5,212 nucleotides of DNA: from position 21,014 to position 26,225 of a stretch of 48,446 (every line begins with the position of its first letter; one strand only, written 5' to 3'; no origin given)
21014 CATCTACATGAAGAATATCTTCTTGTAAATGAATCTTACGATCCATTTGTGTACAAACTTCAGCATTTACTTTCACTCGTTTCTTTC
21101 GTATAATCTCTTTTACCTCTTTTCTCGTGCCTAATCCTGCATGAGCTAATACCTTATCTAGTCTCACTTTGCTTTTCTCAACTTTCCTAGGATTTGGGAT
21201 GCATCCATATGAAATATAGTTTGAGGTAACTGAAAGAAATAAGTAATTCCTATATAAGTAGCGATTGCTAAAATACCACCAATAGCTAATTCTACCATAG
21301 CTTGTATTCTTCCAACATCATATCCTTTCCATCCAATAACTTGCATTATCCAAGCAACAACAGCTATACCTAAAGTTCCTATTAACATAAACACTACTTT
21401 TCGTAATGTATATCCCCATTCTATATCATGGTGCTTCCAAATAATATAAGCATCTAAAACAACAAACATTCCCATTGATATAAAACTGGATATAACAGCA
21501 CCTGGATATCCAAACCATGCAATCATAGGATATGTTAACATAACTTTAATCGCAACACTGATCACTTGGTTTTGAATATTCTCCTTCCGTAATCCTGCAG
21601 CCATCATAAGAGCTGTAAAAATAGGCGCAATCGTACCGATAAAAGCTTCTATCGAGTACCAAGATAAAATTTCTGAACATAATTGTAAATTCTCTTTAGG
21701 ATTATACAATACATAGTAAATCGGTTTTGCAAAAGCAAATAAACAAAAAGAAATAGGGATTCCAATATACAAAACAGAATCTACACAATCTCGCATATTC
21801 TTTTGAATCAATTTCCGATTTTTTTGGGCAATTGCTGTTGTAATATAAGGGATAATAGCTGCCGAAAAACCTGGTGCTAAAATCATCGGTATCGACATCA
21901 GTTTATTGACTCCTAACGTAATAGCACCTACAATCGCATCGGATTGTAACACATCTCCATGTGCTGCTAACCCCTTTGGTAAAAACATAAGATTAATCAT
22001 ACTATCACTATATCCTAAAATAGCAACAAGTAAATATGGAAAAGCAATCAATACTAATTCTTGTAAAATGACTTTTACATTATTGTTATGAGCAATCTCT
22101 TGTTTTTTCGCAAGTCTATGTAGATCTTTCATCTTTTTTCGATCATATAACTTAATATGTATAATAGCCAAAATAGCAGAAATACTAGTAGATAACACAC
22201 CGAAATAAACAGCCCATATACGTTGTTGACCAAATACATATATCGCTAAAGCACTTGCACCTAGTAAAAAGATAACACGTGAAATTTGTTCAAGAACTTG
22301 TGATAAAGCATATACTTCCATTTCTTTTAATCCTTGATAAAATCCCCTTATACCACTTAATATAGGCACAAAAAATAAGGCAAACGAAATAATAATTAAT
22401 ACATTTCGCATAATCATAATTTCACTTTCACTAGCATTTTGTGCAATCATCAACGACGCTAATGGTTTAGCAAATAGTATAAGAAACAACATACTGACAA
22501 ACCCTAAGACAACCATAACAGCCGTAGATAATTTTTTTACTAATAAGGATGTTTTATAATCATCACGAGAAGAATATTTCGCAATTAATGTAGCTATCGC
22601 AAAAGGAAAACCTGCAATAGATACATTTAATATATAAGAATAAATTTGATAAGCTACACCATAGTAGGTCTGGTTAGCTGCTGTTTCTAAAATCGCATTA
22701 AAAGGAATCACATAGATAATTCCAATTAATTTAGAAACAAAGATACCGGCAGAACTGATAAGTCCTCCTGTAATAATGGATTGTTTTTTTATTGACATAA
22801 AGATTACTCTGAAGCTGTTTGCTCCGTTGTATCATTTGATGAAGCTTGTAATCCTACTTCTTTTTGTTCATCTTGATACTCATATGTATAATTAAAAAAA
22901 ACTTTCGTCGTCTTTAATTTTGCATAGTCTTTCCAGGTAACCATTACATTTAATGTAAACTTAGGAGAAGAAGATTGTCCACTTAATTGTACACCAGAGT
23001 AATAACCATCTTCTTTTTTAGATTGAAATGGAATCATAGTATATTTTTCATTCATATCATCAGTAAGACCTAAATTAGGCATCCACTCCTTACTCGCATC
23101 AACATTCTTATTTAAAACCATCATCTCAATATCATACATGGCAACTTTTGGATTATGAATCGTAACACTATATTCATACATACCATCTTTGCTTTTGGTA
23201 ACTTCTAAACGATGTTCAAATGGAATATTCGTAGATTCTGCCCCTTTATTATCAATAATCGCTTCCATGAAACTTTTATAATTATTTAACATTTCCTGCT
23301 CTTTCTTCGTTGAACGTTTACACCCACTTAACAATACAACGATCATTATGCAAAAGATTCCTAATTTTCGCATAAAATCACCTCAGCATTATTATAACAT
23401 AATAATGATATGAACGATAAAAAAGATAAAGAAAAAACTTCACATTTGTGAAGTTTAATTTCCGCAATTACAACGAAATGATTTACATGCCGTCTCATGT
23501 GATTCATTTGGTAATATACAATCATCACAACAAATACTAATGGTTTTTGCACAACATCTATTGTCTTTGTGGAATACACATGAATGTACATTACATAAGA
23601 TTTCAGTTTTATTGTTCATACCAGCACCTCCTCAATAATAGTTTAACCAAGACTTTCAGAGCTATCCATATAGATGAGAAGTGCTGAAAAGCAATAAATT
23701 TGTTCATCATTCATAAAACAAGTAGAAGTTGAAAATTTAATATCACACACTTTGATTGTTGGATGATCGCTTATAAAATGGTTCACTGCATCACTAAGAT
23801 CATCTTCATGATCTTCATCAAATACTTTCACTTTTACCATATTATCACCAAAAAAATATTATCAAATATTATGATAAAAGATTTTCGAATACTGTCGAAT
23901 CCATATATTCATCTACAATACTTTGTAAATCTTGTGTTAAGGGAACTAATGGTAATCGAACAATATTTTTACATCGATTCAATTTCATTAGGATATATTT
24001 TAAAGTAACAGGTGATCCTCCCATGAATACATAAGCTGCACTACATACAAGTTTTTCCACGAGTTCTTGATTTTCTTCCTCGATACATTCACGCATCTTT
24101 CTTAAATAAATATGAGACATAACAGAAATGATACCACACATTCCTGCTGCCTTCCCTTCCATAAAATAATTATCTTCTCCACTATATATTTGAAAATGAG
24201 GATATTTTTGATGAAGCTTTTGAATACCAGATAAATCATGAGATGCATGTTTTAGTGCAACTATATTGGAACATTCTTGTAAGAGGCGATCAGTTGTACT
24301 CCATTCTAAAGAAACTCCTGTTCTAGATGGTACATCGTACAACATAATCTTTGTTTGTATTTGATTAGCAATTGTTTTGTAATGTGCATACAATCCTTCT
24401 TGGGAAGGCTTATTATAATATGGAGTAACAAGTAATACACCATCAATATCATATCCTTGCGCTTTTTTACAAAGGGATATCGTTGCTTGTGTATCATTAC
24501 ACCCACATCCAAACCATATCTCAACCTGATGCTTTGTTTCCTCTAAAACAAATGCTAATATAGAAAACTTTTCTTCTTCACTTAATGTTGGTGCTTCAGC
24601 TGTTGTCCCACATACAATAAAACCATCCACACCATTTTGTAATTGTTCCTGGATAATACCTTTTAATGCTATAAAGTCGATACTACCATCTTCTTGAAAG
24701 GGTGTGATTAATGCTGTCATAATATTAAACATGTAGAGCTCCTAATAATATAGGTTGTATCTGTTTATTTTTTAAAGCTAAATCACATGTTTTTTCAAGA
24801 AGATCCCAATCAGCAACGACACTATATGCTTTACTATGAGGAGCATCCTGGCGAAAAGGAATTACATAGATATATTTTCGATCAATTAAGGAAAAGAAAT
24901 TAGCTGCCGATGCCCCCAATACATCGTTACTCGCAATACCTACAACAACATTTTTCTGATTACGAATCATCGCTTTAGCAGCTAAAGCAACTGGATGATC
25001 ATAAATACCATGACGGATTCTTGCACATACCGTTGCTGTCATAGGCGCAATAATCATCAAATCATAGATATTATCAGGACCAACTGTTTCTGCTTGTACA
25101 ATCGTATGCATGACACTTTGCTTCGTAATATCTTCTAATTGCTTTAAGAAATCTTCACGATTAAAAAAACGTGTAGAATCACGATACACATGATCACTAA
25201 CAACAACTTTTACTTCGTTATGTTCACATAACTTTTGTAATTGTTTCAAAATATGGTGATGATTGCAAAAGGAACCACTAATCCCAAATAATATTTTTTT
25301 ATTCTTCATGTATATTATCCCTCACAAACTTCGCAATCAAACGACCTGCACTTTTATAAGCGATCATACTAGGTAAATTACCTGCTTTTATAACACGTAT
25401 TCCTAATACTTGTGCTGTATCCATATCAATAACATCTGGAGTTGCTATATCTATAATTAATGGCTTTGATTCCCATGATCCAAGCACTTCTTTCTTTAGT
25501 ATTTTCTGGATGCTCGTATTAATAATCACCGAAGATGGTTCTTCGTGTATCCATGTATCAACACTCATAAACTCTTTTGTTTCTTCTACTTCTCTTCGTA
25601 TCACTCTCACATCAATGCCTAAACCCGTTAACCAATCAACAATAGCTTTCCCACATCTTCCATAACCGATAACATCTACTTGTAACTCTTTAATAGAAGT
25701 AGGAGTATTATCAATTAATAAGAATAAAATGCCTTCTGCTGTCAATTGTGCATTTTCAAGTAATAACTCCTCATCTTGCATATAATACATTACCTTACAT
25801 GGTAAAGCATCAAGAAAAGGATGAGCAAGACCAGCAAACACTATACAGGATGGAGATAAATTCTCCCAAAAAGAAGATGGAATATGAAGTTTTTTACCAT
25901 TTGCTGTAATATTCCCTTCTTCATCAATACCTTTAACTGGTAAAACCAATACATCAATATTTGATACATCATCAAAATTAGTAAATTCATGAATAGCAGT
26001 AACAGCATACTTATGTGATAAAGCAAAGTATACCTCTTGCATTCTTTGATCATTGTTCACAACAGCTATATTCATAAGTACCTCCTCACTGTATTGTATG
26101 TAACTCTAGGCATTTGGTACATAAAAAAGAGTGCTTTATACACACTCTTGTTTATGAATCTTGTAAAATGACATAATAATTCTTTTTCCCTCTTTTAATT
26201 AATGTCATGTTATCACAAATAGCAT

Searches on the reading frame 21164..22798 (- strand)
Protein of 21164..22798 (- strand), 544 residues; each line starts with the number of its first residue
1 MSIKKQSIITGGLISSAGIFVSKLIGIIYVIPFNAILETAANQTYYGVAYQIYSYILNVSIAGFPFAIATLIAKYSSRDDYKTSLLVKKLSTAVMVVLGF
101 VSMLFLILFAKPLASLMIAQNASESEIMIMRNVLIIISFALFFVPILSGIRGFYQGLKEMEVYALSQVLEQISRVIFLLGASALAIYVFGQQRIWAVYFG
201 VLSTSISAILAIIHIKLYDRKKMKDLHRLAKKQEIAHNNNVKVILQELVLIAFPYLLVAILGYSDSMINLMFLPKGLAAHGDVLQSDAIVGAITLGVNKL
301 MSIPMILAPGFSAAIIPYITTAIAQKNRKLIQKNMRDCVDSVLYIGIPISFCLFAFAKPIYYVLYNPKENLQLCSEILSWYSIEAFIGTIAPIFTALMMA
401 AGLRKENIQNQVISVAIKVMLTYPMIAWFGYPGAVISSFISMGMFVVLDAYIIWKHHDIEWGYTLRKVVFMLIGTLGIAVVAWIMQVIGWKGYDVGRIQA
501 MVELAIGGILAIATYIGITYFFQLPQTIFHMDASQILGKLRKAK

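Call 76: search_protein_families(library=ncbifam, proteins=[window:21164-22798:-], max_evalue=0.00001)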
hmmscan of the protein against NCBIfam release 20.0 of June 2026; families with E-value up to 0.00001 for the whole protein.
window:21164-22798:- (544 aa): 3 families
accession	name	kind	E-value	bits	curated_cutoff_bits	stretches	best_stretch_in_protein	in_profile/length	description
TIGR02900.1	spore_V_B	equivalog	1.3e-30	106.6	372.3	1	11-481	4-461/488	stage V sporulation protein B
TIGR01695.1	murJ_mviN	equivalog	9.5e-14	51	235.55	1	12-520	6-494/506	murein biosynthesis integral membrane protein MurJ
TIGR00797.1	matE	subfamily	1.4e-06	27.5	147.4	1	290-461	28-202/396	MATE family efflux transporter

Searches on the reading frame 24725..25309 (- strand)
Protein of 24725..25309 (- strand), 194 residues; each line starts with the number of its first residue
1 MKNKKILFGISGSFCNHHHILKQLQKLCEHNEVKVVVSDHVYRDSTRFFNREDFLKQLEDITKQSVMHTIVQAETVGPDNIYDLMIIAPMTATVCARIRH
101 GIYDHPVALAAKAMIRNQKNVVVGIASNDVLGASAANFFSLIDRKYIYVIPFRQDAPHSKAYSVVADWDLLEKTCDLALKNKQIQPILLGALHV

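Call 76: search_protein_families(library=ncbifam, proteins=[window:24725-25309:-], max_evalue=0.00001)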
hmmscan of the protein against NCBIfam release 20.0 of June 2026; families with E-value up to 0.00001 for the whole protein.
window:24725-25309:- (194 aa): 3 families
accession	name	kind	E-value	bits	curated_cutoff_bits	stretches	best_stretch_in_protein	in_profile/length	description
NF006161.0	PRK08305.1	equivalog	3.5e-62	209.5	156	1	1-190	3-193/196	dipicolinate synthase subunit B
TIGR02852.1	spore_dpaB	equivalog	2.5e-55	186.7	229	1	4-189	1-187/187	dipicolinate synthase subunit B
TIGR00521.1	coaBC_dfp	equivalog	3.7e-08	32.8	219.7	1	2-151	2-149/392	bifunctional phosphopantothenoylcysteine decarboxylase/phosphopantothenate--cysteine ligase CoaBC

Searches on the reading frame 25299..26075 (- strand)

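Call 76: search_protein_families(library=ncbifam, proteins=[window:25299-26075:-], max_evalue=0.00001)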
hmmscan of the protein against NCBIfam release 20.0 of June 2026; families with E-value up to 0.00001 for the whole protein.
window:25299-26075:- (258 aa): 2 families
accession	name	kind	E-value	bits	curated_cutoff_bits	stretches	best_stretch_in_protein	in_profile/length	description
NF006162.0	PRK08306.1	equivalog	2.8e-34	118.8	261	1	25-257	43-290/297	dipicolinate synthase subunit DpsA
TIGR02853.1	spore_dpaA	equivalog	3.3e-34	118.5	319.65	1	10-256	25-286/287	dipicolinic acid synthetase subunit A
